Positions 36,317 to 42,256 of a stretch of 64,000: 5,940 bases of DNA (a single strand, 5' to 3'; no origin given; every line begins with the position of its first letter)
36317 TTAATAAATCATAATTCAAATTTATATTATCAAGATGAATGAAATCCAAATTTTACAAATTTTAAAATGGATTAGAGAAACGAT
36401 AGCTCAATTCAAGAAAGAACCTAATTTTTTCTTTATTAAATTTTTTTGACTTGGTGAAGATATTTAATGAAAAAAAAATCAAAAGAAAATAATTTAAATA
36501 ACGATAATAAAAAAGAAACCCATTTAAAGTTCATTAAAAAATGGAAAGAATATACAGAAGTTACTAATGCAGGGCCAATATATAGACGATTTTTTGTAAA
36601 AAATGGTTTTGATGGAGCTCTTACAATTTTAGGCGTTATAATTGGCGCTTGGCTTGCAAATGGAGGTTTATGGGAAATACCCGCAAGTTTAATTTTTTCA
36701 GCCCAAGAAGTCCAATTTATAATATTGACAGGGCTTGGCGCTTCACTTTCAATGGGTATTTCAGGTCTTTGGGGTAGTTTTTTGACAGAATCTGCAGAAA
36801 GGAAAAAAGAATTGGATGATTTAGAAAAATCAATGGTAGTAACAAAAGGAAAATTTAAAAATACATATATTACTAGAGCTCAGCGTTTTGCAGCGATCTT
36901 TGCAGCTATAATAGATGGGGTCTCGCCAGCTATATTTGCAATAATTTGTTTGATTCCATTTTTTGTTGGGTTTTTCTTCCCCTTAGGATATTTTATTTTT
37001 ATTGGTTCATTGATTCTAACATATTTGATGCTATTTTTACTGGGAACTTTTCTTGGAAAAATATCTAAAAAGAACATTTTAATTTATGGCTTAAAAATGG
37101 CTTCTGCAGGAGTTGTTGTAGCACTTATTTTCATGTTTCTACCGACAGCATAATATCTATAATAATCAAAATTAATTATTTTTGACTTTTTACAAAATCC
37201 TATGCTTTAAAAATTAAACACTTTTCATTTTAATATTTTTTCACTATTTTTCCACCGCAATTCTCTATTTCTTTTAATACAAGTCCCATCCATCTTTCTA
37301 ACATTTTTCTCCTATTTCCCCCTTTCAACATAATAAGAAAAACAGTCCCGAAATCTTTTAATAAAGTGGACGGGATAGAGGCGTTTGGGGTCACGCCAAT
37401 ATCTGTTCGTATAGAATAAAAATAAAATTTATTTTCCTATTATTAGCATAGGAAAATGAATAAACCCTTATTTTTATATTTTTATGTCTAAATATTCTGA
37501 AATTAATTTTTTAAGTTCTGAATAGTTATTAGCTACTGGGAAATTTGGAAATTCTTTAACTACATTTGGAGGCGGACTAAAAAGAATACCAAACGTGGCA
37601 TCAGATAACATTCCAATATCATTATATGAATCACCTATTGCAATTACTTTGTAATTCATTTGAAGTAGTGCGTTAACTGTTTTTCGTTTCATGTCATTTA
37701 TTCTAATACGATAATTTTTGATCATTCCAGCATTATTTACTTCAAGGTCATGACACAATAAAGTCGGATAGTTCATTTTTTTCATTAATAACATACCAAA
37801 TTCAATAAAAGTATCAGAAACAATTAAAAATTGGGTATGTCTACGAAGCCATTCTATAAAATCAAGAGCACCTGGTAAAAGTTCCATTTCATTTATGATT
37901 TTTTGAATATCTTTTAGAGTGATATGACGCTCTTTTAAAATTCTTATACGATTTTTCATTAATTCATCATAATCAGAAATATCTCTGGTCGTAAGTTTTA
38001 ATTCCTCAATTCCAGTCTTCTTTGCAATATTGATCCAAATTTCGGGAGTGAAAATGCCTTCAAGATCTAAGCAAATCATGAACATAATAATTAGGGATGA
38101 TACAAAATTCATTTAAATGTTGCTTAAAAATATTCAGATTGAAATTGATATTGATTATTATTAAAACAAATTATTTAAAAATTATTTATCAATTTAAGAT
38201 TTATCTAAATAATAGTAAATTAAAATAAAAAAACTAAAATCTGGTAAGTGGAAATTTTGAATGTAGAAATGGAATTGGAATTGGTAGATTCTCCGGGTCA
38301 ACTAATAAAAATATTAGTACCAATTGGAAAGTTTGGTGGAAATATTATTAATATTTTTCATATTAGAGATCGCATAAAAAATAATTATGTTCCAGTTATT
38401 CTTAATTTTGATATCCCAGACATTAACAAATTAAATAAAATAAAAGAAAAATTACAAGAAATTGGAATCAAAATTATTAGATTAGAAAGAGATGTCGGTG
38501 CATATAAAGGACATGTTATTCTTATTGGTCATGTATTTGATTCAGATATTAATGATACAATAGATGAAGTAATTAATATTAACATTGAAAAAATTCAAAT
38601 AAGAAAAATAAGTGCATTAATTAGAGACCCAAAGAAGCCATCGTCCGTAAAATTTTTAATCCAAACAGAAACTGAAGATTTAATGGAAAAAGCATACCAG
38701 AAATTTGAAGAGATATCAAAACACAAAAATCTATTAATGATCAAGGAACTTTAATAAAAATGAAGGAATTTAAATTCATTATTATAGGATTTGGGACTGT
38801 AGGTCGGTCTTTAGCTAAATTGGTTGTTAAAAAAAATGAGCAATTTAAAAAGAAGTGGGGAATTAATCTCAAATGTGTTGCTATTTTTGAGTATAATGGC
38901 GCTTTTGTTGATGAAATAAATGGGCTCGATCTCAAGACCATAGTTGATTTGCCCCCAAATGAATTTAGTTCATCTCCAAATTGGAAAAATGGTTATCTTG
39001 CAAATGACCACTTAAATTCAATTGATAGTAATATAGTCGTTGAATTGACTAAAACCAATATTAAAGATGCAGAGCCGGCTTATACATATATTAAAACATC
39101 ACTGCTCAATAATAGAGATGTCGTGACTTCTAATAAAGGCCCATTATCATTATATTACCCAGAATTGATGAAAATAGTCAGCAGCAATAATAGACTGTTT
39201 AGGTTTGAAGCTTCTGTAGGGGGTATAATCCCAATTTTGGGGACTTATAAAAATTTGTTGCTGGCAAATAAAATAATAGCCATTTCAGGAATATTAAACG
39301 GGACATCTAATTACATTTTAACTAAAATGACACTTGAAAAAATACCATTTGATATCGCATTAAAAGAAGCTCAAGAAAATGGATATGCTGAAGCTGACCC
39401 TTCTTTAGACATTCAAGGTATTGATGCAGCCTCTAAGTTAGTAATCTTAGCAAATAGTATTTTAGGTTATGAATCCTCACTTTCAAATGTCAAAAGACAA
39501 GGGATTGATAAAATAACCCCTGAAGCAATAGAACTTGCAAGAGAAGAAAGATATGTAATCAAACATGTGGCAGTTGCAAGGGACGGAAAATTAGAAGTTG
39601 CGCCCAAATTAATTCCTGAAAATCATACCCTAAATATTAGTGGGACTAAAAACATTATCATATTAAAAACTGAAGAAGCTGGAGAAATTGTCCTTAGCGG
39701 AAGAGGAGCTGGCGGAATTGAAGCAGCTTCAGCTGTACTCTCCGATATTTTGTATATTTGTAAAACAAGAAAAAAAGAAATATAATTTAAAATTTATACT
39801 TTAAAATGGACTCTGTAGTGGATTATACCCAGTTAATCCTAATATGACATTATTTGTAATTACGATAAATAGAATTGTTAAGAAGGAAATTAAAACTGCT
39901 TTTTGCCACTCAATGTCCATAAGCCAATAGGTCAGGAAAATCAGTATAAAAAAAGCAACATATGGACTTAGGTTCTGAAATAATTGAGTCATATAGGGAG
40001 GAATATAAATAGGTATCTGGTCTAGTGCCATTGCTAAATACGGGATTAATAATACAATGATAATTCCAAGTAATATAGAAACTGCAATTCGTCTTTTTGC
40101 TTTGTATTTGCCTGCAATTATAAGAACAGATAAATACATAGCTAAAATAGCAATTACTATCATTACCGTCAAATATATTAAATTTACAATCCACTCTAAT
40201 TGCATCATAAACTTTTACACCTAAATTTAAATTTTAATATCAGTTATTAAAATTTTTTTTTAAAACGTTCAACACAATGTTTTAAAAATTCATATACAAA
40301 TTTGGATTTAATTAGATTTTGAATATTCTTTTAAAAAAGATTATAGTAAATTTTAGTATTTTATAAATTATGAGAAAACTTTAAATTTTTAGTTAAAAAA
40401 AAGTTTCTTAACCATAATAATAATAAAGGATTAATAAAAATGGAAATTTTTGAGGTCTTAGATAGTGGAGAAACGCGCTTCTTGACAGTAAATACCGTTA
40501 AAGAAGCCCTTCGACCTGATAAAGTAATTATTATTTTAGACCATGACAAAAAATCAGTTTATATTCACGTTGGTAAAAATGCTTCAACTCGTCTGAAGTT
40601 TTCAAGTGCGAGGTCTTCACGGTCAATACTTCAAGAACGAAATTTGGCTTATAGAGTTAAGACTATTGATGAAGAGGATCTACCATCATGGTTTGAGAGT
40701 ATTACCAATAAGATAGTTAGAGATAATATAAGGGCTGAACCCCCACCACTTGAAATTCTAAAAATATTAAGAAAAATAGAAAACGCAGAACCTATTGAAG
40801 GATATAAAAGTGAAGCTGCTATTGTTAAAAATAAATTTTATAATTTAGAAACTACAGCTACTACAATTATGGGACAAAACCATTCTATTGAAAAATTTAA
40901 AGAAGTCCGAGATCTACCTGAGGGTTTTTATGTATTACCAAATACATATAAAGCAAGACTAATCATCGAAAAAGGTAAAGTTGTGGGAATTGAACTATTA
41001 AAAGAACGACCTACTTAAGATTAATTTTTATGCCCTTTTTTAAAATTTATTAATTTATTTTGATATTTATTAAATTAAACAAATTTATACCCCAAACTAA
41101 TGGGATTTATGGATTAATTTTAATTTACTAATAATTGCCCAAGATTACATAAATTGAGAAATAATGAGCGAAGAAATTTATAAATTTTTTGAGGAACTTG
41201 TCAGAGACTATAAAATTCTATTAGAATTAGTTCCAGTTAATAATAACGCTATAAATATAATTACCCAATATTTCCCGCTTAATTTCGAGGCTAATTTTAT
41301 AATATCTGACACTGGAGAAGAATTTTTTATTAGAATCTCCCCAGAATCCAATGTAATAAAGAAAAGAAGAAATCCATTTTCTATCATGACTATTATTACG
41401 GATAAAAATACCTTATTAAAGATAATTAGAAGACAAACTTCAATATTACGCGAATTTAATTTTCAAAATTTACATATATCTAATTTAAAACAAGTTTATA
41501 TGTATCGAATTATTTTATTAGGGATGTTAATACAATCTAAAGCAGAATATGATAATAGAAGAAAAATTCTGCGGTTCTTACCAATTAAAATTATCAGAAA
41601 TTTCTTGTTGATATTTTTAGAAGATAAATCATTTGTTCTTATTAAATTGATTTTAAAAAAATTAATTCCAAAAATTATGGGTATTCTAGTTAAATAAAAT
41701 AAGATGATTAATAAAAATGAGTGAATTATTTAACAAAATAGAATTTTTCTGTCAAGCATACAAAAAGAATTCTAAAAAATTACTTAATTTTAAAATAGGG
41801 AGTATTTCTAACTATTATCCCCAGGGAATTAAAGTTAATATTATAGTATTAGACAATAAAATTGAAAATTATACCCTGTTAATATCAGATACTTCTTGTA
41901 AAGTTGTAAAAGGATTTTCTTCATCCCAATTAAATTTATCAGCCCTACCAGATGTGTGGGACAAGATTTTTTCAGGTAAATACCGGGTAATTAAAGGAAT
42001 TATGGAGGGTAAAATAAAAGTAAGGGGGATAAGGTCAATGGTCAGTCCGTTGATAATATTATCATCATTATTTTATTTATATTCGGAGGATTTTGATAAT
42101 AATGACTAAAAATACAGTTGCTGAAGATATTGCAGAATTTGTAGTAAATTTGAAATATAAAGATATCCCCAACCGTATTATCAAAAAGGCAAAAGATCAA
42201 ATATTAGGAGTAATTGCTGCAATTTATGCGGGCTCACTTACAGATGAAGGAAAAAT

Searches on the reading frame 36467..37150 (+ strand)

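Call 43: search_protein_families(library=pfam, proteins=[window:36467-37150:+], max_evalue=0.001)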
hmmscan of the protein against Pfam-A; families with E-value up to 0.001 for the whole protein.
window:36467-37150:+ (228 aa): 2 families
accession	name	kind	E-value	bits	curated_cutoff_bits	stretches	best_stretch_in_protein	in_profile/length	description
PF01988.24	VIT1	-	3.1e-06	27.6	28.1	1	141-222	131-209/214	VIT family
PF20990.2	DUF2207_C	-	0.00018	21.8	33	0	114-202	102-195/247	Predicted membrane protein (DUF2207) C-terminal domain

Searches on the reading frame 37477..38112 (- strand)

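Call 43: search_protein_families(library=pfam, proteins=[window:37477-38112:-], max_evalue=0.001)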
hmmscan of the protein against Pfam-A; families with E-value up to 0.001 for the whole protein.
window:37477-38112:- (212 aa): 4 families
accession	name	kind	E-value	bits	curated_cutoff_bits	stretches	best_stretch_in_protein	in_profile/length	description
PF12710.13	HAD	-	1.2e-07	32.8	27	1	65-169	69-188/189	haloacid dehalogenase-like hydrolase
PF00702.32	Hydrolase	-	1.2e-05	26.3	26.4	1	61-172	85-190/191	haloacid dehalogenase-like hydrolase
PF06888.18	Put_Phosphatase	-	6.5e-05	22.9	27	1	34-106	29-103/234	Putative Phosphatase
PF08282.18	Hydrolase_3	-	9.7e-05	22.7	20.9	1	153-178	203-228/255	haloacid dehalogenase-like hydrolase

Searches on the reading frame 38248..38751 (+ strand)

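Call 43: search_protein_families(library=pfam, proteins=[window:38248-38751:+], max_evalue=0.001)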
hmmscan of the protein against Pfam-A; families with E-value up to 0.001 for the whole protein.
window:38248-38751:+ (168 aa): 2 families
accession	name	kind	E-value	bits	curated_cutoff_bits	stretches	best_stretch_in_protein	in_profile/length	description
PF01842.31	ACT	-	2.8e-06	27.4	27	1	9-71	4-63/66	ACT domain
PF13291.12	ACT_4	-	0.00046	21.2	27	0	5-72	6-72/80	ACT domain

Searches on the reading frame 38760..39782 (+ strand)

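Call 43: search_protein_families(library=pfam, proteins=[window:38760-39782:+], max_evalue=0.001)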
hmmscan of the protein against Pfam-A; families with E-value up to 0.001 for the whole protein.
window:38760-39782:+ (341 aa): 1 family
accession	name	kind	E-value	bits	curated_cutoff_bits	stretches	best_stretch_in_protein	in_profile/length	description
PF00742.24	Homoserine_dh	-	1.1e-56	191.8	22.9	1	158-331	1-173/173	Homoserine dehydrogenase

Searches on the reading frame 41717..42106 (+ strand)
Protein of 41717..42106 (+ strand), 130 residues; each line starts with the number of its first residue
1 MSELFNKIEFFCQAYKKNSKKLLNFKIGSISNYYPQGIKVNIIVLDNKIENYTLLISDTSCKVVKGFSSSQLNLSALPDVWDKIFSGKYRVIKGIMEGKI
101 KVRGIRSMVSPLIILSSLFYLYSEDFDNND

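Call 43: search_protein_families(library=pfam, proteins=[window:41717-42106:+], max_evalue=0.001)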
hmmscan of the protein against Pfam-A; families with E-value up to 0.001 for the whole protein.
window:41717-42106:+ (130 aa): 1 family
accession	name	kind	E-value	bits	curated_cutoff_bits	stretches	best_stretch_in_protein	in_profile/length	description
PF02036.22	SCP2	-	0.00079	20.2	21.3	1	44-104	27-88/101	SCP-2 sterol transfer family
